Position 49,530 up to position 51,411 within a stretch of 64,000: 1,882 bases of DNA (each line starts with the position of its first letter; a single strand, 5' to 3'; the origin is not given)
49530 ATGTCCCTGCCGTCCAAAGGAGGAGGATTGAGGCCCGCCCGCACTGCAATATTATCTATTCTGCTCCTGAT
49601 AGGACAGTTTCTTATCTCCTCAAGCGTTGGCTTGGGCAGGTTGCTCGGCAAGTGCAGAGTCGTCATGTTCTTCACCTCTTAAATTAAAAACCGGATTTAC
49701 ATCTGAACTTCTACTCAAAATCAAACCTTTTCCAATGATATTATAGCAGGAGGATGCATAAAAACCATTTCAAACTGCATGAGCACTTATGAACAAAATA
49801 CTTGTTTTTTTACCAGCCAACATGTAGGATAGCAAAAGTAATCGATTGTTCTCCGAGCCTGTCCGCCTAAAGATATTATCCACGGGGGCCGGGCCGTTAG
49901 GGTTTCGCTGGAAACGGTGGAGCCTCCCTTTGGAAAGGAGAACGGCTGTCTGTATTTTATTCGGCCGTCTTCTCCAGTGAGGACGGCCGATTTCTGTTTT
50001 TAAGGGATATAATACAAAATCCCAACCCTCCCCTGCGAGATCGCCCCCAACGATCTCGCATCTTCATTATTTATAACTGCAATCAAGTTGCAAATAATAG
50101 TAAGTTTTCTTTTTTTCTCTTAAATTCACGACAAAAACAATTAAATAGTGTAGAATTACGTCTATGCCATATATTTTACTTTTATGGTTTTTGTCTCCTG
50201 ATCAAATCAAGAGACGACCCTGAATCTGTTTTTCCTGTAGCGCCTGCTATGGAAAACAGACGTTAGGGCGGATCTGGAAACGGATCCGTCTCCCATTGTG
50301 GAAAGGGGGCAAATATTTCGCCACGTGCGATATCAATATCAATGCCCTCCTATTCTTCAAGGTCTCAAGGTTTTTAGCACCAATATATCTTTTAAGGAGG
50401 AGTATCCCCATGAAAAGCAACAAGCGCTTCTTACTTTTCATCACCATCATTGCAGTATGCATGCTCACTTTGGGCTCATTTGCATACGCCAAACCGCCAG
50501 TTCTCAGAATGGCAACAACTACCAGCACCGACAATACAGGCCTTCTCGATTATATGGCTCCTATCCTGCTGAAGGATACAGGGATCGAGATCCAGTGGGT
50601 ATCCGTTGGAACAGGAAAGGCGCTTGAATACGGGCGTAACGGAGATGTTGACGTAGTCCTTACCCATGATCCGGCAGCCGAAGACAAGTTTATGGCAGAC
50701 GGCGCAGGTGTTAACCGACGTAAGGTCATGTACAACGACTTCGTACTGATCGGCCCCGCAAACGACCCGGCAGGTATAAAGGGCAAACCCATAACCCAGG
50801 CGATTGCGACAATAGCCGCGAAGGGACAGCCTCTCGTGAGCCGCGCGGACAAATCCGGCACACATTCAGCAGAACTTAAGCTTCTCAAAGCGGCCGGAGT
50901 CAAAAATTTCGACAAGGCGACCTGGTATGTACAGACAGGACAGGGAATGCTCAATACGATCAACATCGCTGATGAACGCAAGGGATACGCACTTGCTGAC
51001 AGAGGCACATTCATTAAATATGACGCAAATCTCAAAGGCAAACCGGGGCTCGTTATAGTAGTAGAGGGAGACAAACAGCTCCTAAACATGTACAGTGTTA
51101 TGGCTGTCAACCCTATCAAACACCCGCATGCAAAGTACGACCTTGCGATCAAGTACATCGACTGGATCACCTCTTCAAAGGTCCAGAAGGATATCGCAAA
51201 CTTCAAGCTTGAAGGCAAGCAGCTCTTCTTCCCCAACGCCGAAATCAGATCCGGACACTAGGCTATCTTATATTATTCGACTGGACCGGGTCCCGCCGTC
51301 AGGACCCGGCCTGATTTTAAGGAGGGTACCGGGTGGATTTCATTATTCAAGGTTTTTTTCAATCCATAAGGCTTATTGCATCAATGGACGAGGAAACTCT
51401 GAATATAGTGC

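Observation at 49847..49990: Moco-class riboswitch-like aptamer with a readable terminator/antiterminator switch and no gene directly behind it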

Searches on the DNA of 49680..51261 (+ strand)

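Call 16: search_rna_families(sources=[L001, L002, L003, L004, L005, L006, L007, L008, L009, L010, L011, L012, L013, L014, L015, L016, L017, L018, L019, L020], threshold=gathering)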
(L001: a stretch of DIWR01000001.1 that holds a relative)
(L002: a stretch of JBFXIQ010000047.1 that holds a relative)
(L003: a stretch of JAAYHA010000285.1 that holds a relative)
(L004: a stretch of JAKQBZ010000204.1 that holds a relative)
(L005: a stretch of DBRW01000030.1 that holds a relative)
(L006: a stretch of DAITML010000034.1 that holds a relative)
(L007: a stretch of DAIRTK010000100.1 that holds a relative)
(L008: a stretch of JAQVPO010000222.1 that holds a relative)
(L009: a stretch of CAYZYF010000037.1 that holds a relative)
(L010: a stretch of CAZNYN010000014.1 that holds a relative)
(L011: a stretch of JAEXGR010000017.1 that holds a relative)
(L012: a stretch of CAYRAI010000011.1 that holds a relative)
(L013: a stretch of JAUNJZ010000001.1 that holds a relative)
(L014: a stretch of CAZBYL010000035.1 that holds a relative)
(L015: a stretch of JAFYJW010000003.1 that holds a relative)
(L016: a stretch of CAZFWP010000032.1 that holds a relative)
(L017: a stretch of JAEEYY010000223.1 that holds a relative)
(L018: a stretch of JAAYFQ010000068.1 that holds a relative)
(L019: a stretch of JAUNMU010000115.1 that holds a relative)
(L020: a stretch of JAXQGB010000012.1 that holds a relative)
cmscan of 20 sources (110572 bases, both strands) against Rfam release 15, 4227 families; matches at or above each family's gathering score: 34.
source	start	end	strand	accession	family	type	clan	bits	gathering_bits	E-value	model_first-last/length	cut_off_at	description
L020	2428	2545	+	RF01055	Molybdenum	Cis-reg; riboswitch;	-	77.3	36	9.5e-17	1-135/135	no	Molybdenum/Tungsten riboswitch aptamer (Moco RNA motif)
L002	2426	2543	+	RF01055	Molybdenum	Cis-reg; riboswitch;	-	76.5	36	1.7e-16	1-135/135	no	Molybdenum/Tungsten riboswitch aptamer (Moco RNA motif)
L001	2426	2543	+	RF01055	Molybdenum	Cis-reg; riboswitch;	-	76.3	36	1.9e-16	1-135/135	no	Molybdenum/Tungsten riboswitch aptamer (Moco RNA motif)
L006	1050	1167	+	RF01055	Molybdenum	Cis-reg; riboswitch;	-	75.9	36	2.5e-16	1-135/135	no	Molybdenum/Tungsten riboswitch aptamer (Moco RNA motif)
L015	2456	2576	+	RF01055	Molybdenum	Cis-reg; riboswitch;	-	75.6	36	3.1e-16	1-135/135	no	Molybdenum/Tungsten riboswitch aptamer (Moco RNA motif)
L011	2473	2591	+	RF01055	Molybdenum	Cis-reg; riboswitch;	-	75.5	36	3.4e-16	1-135/135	no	Molybdenum/Tungsten riboswitch aptamer (Moco RNA motif)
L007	1060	1177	+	RF01055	Molybdenum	Cis-reg; riboswitch;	-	74.4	36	6.9e-16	1-135/135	no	Molybdenum/Tungsten riboswitch aptamer (Moco RNA motif)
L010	2462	2580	+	RF01055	Molybdenum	Cis-reg; riboswitch;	-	74.4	36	7e-16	1-135/135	no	Molybdenum/Tungsten riboswitch aptamer (Moco RNA motif)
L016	2141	2260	+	RF01055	Molybdenum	Cis-reg; riboswitch;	-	74.2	36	8.2e-16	1-135/135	no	Molybdenum/Tungsten riboswitch aptamer (Moco RNA motif)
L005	2426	2543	+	RF01055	Molybdenum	Cis-reg; riboswitch;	-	74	36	8.9e-16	1-135/135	no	Molybdenum/Tungsten riboswitch aptamer (Moco RNA motif)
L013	2455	2574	+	RF01055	Molybdenum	Cis-reg; riboswitch;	-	73.1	36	1.6e-15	1-135/135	no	Molybdenum/Tungsten riboswitch aptamer (Moco RNA motif)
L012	2461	2579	+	RF01055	Molybdenum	Cis-reg; riboswitch;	-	72.6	36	2.4e-15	1-135/135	no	Molybdenum/Tungsten riboswitch aptamer (Moco RNA motif)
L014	2466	2582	+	RF01055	Molybdenum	Cis-reg; riboswitch;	-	70.3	36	1.1e-14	1-135/135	no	Molybdenum/Tungsten riboswitch aptamer (Moco RNA motif)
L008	781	898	+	RF01055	Molybdenum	Cis-reg; riboswitch;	-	69.3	36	2.2e-14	1-135/135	no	Molybdenum/Tungsten riboswitch aptamer (Moco RNA motif)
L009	2420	2537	+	RF01055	Molybdenum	Cis-reg; riboswitch;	-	67.3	36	8.1e-14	1-135/135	no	Molybdenum/Tungsten riboswitch aptamer (Moco RNA motif)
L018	2781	2898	+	RF01055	Molybdenum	Cis-reg; riboswitch;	-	64.3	36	6.4e-13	1-135/135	no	Molybdenum/Tungsten riboswitch aptamer (Moco RNA motif)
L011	2796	2915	+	RF01055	Molybdenum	Cis-reg; riboswitch;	-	59.1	36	2.1e-11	1-135/135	no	Molybdenum/Tungsten riboswitch aptamer (Moco RNA motif)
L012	2800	2920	+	RF01055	Molybdenum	Cis-reg; riboswitch;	-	56.1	36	1.6e-10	1-135/135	no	Molybdenum/Tungsten riboswitch aptamer (Moco RNA motif)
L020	2793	2911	+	RF01055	Molybdenum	Cis-reg; riboswitch;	-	56.1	36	1.6e-10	1-135/135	no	Molybdenum/Tungsten riboswitch aptamer (Moco RNA motif)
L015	2794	2915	+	RF01055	Molybdenum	Cis-reg; riboswitch;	-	56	36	1.8e-10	1-135/135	no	Molybdenum/Tungsten riboswitch aptamer (Moco RNA motif)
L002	2794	2912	+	RF01055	Molybdenum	Cis-reg; riboswitch;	-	54.5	36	4.6e-10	1-135/135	no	Molybdenum/Tungsten riboswitch aptamer (Moco RNA motif)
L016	2804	2921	+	RF01055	Molybdenum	Cis-reg; riboswitch;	-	54.1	36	6e-10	1-135/135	no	Molybdenum/Tungsten riboswitch aptamer (Moco RNA motif)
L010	2800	2920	+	RF01055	Molybdenum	Cis-reg; riboswitch;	-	53.4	36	9.8e-10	1-135/135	no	Molybdenum/Tungsten riboswitch aptamer (Moco RNA motif)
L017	231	352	+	RF01055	Molybdenum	Cis-reg; riboswitch;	-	53.2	36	1.2e-09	1-135/135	no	Molybdenum/Tungsten riboswitch aptamer (Moco RNA motif)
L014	2787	2909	+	RF01055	Molybdenum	Cis-reg; riboswitch;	-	52.3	36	2.2e-09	1-135/135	no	Molybdenum/Tungsten riboswitch aptamer (Moco RNA motif)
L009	2786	2904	+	RF01055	Molybdenum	Cis-reg; riboswitch;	-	50.1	36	9e-09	1-135/135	no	Molybdenum/Tungsten riboswitch aptamer (Moco RNA motif)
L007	1427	1545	+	RF01055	Molybdenum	Cis-reg; riboswitch;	-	49.8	36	1.1e-08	1-135/135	no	Molybdenum/Tungsten riboswitch aptamer (Moco RNA motif)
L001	2794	2912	+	RF01055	Molybdenum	Cis-reg; riboswitch;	-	48.2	36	3.4e-08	1-135/135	no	Molybdenum/Tungsten riboswitch aptamer (Moco RNA motif)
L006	1418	1536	+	RF01055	Molybdenum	Cis-reg; riboswitch;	-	47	36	7.5e-08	1-135/135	no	Molybdenum/Tungsten riboswitch aptamer (Moco RNA motif)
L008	1142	1261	+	RF01055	Molybdenum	Cis-reg; riboswitch;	-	45.2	36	2.6e-07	1-135/135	no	Molybdenum/Tungsten riboswitch aptamer (Moco RNA motif)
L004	319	437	+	RF01055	Molybdenum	Cis-reg; riboswitch;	-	43.6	36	7.7e-07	1-135/135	no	Molybdenum/Tungsten riboswitch aptamer (Moco RNA motif)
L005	2795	2913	+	RF01055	Molybdenum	Cis-reg; riboswitch;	-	43.6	36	7.7e-07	1-135/135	no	Molybdenum/Tungsten riboswitch aptamer (Moco RNA motif)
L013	2783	2939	+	RF01055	Molybdenum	Cis-reg; riboswitch;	-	42.9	36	1.2e-06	1-135/135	no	Molybdenum/Tungsten riboswitch aptamer (Moco RNA motif)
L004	1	67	+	RF01055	Molybdenum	Cis-reg; riboswitch;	-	37.1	36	6e-05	66-135/135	5'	Molybdenum/Tungsten riboswitch aptamer (Moco RNA motif)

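Call 17: search_rna_families(sources=[L021, L022, L023, L024, L025, L026, L027, L028, L029, L030, L031, L032, L047, L080, L055, L057, L077, L033, L053, L062], threshold=gathering)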
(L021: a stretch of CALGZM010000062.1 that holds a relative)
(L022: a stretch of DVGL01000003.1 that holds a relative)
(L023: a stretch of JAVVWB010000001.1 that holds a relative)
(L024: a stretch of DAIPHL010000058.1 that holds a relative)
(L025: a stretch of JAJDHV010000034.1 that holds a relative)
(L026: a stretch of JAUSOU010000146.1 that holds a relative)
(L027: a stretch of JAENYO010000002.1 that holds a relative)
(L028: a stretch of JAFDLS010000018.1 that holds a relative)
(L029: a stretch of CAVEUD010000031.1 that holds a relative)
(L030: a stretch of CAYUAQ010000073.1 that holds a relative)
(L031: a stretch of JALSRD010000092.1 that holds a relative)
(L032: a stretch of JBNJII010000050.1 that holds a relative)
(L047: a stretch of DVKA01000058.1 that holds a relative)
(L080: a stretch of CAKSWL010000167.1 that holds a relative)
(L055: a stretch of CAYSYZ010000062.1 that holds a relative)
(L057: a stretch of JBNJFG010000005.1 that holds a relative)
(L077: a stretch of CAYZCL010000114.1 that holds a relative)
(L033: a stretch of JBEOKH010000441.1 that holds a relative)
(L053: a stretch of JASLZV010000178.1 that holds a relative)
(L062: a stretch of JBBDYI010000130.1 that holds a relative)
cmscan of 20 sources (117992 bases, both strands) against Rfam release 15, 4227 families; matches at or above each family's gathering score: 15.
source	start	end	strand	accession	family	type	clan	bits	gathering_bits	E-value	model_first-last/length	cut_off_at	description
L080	2468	2585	+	RF01055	Molybdenum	Cis-reg; riboswitch;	-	75.4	36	3.7e-16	1-135/135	no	Molybdenum/Tungsten riboswitch aptamer (Moco RNA motif)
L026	275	392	+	RF01055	Molybdenum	Cis-reg; riboswitch;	-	72.5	36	2.7e-15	1-135/135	no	Molybdenum/Tungsten riboswitch aptamer (Moco RNA motif)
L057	2731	2852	+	RF01055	Molybdenum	Cis-reg; riboswitch;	-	70.4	36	1.1e-14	1-135/135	no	Molybdenum/Tungsten riboswitch aptamer (Moco RNA motif)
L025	2550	2669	+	RF01055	Molybdenum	Cis-reg; riboswitch;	-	69.3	36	2.4e-14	1-135/135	no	Molybdenum/Tungsten riboswitch aptamer (Moco RNA motif)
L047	2479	2599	+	RF01055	Molybdenum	Cis-reg; riboswitch;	-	62.3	36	2.5e-12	1-135/135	no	Molybdenum/Tungsten riboswitch aptamer (Moco RNA motif)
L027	2778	2895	+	RF01055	Molybdenum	Cis-reg; riboswitch;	-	61.8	36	3.6e-12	1-135/135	no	Molybdenum/Tungsten riboswitch aptamer (Moco RNA motif)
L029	2481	2601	+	RF01055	Molybdenum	Cis-reg; riboswitch;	-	60.1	36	1.2e-11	1-135/135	no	Molybdenum/Tungsten riboswitch aptamer (Moco RNA motif)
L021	2482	2602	+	RF01055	Molybdenum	Cis-reg; riboswitch;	-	58.6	36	3.3e-11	1-135/135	no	Molybdenum/Tungsten riboswitch aptamer (Moco RNA motif)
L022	2475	2595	+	RF01055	Molybdenum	Cis-reg; riboswitch;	-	58.1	36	4.5e-11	1-135/135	no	Molybdenum/Tungsten riboswitch aptamer (Moco RNA motif)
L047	2796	2914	+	RF01055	Molybdenum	Cis-reg; riboswitch;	-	52.2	36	2.3e-09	1-135/135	no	Molybdenum/Tungsten riboswitch aptamer (Moco RNA motif)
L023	2810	2928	+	RF01055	Molybdenum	Cis-reg; riboswitch;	-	49.8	36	1.2e-08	1-135/135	no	Molybdenum/Tungsten riboswitch aptamer (Moco RNA motif)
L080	2793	2914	+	RF01055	Molybdenum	Cis-reg; riboswitch;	-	49.5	36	1.5e-08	1-135/135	no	Molybdenum/Tungsten riboswitch aptamer (Moco RNA motif)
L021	2797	2915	+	RF01055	Molybdenum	Cis-reg; riboswitch;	-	48.1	36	3.7e-08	1-135/135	no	Molybdenum/Tungsten riboswitch aptamer (Moco RNA motif)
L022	2794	2911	+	RF01055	Molybdenum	Cis-reg; riboswitch;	-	48.1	36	3.9e-08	1-135/135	no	Molybdenum/Tungsten riboswitch aptamer (Moco RNA motif)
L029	2797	2915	+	RF01055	Molybdenum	Cis-reg; riboswitch;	-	42.4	36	1.8e-06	1-135/135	no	Molybdenum/Tungsten riboswitch aptamer (Moco RNA motif)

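Call 22: search_rna_families(source=window, start=49680, end=50420, threshold=evalue, max_evalue=10)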
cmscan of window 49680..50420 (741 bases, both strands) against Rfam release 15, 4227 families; matches with E-value up to 10: 7.
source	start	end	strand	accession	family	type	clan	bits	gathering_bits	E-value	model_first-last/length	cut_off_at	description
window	49839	49956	+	RF01055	Molybdenum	Cis-reg; riboswitch;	-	75.2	36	2.7e-18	1-135/135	no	Molybdenum/Tungsten riboswitch aptamer (Moco RNA motif)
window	50206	50324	+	RF01055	Molybdenum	Cis-reg; riboswitch;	-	56.3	36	9.3e-13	1-135/135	no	Molybdenum/Tungsten riboswitch aptamer (Moco RNA motif)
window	50106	50223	+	RF01873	PISRT1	Gene; lncRNA;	-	19.9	70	5.3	1-107/107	no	Polled intersex syndrome regulated transcript 1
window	50364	50398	-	RF02126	GHRLOS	Gene; lncRNA;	-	16.9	48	0.12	36-70/70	no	Ghrelin opposite strand RNA conserved region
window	49921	49987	-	RF04280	mir-890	Gene; miRNA;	CL00136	16.8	56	1.3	1-74/74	no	mir-890 microRNA precursor family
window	50294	50401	-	RF00428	SNORA38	Gene; snRNA; snoRNA; HACA-box;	-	12.6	60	9.3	1-131/131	no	Small nucleolar RNA SNORA38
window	50351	50382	-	RF02089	CLRN1-AS1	Gene; lncRNA;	-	11.3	48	3.5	43-79/79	no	CLRN1 antisense RNA 1 conserved region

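Call 38: build_rna_model(alignment_id=A3, structure=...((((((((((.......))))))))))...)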
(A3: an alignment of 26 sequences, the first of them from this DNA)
Model R1 built from alignment A3 (26 sequences, 33 columns); structure: as given.
model positions 33; base pairs 10; branch points 0; effective number of sequences 26; information 1.032 bits per position. Calibrated on 0.2 Mb of random sequence (short: E-values are rough).
structure used (alignment columns):
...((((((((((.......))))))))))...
